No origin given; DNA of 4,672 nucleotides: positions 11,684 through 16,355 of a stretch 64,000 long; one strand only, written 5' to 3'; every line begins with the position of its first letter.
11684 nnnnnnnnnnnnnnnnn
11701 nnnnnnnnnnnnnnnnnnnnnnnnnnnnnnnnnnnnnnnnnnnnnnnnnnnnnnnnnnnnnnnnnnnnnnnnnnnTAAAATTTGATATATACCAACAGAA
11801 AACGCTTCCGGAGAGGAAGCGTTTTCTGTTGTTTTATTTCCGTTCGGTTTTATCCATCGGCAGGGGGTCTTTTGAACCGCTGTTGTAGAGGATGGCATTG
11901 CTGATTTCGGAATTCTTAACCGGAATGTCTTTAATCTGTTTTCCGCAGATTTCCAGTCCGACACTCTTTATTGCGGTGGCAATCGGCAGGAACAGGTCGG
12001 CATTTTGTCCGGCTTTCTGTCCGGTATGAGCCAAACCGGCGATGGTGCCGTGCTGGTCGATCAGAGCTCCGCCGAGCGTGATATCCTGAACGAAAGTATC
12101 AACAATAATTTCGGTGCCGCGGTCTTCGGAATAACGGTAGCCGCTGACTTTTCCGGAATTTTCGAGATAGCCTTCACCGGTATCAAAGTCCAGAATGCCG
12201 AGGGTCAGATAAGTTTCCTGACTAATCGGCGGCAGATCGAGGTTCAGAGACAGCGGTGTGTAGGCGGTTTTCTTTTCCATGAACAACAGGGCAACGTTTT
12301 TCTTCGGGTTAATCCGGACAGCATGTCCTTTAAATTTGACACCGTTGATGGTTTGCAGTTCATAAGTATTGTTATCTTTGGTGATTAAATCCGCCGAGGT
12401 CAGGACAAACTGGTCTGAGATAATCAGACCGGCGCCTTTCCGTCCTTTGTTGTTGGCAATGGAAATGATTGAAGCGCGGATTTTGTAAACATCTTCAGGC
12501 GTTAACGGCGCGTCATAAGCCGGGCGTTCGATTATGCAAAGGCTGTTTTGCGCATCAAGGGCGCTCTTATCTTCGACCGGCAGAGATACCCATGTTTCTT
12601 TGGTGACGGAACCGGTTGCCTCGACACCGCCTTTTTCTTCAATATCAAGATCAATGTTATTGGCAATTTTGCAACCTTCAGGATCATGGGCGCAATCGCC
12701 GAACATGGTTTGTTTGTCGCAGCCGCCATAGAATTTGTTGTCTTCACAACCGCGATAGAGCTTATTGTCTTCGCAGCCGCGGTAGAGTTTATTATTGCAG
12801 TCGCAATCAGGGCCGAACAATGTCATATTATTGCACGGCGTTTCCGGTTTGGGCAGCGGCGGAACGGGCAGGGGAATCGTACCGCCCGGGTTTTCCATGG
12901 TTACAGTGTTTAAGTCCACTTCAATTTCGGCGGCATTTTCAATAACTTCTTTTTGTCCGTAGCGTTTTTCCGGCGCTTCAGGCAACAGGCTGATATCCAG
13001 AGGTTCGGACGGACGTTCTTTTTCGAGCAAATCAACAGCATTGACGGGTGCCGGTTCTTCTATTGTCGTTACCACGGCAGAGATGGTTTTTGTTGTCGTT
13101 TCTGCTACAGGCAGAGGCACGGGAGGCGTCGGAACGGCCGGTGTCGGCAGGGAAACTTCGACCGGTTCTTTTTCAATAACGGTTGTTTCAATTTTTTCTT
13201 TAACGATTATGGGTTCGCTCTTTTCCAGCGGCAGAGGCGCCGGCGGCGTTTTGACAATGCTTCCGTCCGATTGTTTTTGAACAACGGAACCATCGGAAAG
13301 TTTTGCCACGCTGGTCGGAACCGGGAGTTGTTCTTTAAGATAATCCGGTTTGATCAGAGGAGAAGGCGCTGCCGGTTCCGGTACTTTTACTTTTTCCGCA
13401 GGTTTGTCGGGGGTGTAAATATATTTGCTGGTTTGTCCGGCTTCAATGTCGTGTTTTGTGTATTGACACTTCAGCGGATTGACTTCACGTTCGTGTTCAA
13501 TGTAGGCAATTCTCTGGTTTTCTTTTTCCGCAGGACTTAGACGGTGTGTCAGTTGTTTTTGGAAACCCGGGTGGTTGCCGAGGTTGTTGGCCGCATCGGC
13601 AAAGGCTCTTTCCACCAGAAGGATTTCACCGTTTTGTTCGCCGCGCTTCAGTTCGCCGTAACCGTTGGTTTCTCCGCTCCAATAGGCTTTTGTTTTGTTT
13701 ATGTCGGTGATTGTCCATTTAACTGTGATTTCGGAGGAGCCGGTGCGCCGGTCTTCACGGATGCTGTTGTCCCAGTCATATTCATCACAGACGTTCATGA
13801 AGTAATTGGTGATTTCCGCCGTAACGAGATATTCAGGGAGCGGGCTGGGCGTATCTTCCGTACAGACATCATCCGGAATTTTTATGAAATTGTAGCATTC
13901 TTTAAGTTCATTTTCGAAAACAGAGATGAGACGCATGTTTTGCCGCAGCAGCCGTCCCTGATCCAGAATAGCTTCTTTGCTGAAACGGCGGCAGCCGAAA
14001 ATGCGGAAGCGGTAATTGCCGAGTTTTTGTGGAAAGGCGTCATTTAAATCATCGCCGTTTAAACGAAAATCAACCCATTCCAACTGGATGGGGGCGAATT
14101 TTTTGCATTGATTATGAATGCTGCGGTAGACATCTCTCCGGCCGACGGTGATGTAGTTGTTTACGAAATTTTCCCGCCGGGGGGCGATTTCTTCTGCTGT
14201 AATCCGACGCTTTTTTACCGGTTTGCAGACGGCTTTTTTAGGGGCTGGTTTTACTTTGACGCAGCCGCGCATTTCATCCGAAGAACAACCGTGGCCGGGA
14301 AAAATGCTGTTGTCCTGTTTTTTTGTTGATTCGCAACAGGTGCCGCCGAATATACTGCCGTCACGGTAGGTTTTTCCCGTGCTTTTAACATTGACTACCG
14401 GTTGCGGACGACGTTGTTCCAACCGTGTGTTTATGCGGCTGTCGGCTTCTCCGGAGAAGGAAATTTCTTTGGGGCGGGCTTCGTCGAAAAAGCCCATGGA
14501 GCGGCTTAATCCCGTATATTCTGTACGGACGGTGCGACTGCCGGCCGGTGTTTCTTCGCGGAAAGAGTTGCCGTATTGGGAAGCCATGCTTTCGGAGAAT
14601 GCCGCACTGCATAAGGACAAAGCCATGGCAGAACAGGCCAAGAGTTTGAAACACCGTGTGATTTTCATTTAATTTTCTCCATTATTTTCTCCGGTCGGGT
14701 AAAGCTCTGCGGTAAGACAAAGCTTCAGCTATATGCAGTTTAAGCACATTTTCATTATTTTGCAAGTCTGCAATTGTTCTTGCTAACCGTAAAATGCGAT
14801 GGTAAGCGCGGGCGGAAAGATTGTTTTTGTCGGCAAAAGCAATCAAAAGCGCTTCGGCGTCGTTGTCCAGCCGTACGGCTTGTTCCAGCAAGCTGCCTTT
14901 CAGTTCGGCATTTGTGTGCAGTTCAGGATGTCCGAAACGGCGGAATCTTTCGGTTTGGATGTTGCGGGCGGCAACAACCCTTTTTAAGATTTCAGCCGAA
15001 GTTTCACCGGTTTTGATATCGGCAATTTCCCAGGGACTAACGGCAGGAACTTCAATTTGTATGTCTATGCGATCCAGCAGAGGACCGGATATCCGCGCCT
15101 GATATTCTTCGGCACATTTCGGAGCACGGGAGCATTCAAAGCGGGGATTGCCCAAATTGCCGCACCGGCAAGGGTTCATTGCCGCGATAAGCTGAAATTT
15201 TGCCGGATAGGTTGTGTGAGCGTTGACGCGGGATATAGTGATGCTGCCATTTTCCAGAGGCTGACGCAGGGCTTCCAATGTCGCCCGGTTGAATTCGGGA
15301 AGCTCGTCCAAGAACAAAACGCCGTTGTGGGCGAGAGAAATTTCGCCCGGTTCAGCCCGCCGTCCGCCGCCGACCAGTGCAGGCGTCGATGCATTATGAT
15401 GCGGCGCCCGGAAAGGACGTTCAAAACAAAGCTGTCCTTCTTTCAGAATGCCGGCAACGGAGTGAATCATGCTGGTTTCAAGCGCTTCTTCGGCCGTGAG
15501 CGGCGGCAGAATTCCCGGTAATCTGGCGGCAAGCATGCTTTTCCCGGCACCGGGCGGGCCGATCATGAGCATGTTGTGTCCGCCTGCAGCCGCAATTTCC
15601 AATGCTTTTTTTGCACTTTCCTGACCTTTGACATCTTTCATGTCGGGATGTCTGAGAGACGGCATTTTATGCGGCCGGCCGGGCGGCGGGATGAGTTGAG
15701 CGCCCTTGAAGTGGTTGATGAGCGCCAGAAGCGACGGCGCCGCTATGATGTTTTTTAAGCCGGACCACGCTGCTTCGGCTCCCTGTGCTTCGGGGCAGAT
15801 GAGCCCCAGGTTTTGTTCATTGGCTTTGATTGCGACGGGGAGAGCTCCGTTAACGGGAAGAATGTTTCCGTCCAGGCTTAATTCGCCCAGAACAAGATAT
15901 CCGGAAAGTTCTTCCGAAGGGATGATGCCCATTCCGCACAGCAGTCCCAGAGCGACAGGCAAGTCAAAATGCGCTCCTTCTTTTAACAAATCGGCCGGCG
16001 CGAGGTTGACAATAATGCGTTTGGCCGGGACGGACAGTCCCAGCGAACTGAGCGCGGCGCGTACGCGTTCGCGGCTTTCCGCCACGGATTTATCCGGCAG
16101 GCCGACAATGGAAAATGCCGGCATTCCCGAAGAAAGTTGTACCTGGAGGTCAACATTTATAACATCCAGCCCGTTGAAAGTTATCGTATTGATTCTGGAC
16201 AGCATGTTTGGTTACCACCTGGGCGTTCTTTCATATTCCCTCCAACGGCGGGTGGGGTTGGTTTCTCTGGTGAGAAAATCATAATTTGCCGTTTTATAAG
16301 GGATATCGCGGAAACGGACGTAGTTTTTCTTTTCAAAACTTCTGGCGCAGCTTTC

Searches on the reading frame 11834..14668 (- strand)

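Call 36: search_protein_families(library=pfam, proteins=[window:11834-14668:-], max_evalue=0.01)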
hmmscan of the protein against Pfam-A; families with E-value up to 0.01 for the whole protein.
window:11834-14668:- (944 aa): 1 family
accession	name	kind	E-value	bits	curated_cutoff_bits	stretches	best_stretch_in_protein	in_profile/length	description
PF13365.12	Trypsin_2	-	7.5e-07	30.4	27.6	1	745-879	1-144/144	Trypsin-like peptidase domain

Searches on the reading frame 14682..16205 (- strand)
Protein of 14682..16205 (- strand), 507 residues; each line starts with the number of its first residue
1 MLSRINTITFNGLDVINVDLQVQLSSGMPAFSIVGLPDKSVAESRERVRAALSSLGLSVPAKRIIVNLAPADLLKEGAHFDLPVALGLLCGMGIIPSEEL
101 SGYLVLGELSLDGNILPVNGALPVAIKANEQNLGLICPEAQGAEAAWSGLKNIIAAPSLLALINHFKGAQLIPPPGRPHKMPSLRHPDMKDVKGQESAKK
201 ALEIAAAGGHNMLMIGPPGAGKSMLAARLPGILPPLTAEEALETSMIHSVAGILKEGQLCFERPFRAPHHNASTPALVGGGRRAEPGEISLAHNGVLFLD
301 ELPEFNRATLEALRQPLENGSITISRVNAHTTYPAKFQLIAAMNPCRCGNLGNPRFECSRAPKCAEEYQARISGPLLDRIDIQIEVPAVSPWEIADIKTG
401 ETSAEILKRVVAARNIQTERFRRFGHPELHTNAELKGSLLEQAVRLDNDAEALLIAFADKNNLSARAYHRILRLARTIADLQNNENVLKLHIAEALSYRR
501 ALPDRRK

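Call 36: search_protein_families(library=pfam, proteins=[window:14682-16205:-], max_evalue=0.01)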
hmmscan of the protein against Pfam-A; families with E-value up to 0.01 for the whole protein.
window:14682-16205:- (507 aa): 9 families
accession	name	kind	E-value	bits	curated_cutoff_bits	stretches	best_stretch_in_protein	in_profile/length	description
PF01078.27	Mg_chelatase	-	1.7e-97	325.3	20.3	1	188-390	1-203/207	Magnesium chelatase, subunit ChlI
PF13541.12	ChlI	-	2e-39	134.6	27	1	21-140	2-120/121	Subunit ChlI of Mg-chelatase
PF13335.12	Mg_chelatase_C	-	5.3e-29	101.1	26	1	400-499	1-94/94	Magnesium chelatase, subunit ChlI C-terminal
PF00493.29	MCM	-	9.8e-10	38.4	23.3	1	284-383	112-201/224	MCM P-loop domain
PF07728.20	AAA_5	-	7.5e-09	36.2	22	1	211-347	1-125/139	AAA domain (dynein-related subfamily)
PF00158.32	Sigma54_activat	-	2.4e-07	31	20.2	1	280-344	80-142/168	Sigma-54 interaction domain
PF05496.18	RuvB_N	-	0.00092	19.4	27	0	185-227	2-51/159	Holliday junction DNA helicase RuvB P-loop domain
PF20030.5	bpMoxR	-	0.0074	15.8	27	0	195-230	17-52/205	MoxR domain in the MoxR-vWA-beta-propeller ternary systems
PF13671.12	AAA_33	-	0.0082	16.9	27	0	213-231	3-21/143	AAA domain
